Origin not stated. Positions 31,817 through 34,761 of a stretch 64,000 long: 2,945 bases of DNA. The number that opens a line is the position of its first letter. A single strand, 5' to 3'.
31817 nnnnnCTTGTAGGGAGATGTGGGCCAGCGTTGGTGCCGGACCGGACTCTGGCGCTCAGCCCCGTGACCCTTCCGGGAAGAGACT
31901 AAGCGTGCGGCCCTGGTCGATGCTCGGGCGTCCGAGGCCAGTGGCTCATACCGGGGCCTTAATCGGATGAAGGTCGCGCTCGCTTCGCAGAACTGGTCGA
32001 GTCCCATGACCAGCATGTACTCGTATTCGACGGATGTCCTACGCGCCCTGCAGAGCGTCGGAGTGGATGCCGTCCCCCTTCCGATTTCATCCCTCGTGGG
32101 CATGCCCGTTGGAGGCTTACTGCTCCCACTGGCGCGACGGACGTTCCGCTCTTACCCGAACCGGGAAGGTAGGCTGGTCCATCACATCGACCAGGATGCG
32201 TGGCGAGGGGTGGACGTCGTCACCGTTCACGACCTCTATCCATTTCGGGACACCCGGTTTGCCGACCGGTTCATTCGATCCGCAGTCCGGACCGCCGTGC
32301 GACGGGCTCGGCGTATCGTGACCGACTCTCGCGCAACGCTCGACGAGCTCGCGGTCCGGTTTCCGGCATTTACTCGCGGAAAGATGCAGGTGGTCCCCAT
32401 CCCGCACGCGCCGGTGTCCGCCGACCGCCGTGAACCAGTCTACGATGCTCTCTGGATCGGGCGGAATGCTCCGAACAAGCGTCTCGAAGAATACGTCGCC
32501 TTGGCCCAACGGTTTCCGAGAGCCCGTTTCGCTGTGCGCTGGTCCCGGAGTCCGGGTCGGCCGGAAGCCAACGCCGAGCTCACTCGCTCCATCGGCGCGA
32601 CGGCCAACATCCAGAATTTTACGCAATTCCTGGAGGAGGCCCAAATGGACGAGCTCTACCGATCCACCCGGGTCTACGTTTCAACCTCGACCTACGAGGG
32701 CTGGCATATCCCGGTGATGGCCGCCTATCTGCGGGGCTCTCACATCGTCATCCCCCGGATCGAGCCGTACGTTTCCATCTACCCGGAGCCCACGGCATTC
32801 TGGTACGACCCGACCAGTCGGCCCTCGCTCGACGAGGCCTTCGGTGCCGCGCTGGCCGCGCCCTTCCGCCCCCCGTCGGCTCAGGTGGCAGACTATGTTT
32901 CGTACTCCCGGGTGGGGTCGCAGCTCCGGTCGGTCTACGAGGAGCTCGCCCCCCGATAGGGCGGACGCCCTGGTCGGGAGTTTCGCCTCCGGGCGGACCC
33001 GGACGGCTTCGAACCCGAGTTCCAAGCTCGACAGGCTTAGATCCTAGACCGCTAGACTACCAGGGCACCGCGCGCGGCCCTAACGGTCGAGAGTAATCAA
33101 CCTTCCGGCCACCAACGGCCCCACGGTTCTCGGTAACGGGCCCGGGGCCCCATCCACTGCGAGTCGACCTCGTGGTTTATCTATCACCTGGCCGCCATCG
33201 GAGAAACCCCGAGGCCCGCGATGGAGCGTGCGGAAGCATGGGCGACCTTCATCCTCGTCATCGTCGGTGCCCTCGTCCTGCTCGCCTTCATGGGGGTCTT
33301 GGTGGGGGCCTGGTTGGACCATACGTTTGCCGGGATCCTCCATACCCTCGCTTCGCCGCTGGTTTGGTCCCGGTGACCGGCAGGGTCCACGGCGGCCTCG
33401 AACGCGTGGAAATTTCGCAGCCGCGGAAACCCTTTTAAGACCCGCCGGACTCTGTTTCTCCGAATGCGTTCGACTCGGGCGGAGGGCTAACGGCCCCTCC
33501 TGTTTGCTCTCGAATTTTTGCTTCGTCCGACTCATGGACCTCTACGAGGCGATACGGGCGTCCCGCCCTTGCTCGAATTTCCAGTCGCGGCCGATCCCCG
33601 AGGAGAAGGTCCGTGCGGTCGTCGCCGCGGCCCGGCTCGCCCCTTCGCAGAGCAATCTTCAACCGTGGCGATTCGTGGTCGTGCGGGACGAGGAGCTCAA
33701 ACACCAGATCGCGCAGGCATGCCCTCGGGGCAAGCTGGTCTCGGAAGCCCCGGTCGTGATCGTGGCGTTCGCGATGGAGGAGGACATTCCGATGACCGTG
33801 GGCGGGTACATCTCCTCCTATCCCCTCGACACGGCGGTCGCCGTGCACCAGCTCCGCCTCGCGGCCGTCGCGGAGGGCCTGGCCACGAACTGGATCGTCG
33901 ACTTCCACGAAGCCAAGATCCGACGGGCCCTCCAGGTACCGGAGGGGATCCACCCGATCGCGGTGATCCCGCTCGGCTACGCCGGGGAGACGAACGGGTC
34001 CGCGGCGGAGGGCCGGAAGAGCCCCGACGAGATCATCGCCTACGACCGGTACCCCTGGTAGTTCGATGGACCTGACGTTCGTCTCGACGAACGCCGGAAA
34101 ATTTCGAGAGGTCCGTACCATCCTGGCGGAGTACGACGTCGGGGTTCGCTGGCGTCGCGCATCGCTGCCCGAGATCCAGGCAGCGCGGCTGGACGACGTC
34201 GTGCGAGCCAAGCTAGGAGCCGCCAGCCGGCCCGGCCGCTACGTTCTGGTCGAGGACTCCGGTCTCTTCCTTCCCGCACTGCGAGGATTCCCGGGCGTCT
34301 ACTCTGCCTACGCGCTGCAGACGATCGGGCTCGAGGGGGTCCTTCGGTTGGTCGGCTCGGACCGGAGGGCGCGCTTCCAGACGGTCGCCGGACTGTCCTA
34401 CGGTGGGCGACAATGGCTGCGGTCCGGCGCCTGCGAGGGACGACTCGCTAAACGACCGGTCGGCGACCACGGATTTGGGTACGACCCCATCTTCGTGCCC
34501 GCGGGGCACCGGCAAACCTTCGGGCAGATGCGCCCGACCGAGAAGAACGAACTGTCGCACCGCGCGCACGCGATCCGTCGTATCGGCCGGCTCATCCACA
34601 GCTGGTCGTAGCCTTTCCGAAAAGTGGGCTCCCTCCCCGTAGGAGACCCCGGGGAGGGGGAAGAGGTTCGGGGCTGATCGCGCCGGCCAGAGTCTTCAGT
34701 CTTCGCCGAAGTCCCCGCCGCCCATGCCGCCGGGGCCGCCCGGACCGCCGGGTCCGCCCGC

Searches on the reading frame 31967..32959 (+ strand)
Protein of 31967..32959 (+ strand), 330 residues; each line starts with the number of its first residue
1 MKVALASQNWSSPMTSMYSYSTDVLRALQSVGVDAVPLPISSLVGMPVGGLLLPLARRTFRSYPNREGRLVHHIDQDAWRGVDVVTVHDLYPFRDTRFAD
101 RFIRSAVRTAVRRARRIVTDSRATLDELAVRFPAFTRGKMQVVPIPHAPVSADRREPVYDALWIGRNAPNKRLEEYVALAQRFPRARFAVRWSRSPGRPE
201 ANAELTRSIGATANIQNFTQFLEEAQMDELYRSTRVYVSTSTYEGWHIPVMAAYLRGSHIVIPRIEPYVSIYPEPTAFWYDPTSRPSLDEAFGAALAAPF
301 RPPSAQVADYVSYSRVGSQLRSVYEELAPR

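Call 8: search_protein_families(library=pfam, proteins=[window:31967-32959:+])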
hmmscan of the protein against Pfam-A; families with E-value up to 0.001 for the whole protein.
window:31967-32959:+ (330 aa): 3 families
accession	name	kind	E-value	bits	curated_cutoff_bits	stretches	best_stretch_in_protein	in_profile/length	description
PF13439.12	Glyco_transf_4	-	4.7e-05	23.9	28.5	1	84-144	100-163/170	Glycosyltransferase Family 4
PF00534.26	Glycos_transf_1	-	0.00037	20.5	26.4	1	161-266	18-125/172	Glycosyl transferases group 1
PF13692.12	Glyco_trans_1_4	-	0.0006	20.5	27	1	163-265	6-108/142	Glycosyl transferases group 1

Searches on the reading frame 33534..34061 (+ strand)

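Call 8: search_protein_families(library=pfam, proteins=[window:33534-34061:+])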
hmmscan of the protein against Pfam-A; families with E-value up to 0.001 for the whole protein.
window:33534-34061:+ (175 aa): 2 families
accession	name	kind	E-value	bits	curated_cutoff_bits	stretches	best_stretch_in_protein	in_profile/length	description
PF00881.29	Nitroreductase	-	1.6e-24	87.4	23.5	2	11-63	5-57/167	Nitroreductase family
PF14512.11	TM1586_NiRdase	-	7.7e-11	42.5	27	1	23-57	157-191/215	Putative TM nitroreductase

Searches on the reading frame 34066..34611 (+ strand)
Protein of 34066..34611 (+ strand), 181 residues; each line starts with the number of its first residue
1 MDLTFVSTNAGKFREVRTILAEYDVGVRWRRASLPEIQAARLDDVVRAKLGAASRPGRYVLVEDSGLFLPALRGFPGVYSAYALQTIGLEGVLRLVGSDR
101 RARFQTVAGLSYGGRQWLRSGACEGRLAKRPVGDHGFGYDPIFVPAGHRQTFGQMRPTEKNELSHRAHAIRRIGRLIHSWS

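Call 7: find_encoding_contigs(protein=window:34066-34608:+, flank=3000, max_places=6)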
Protein seq(181 aa) (181 aa): no gene with exactly this product is on record in the collection.

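Call 8: search_protein_families(library=pfam, proteins=[window:34066-34611:+])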
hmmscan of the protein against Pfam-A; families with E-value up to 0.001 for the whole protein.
window:34066-34611:+ (181 aa): 1 family
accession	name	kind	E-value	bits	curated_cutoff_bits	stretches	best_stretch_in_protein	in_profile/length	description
PF01725.21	Ham1p_like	-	2.9e-44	151.6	22.5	1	3-172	1-182/186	Ham1 family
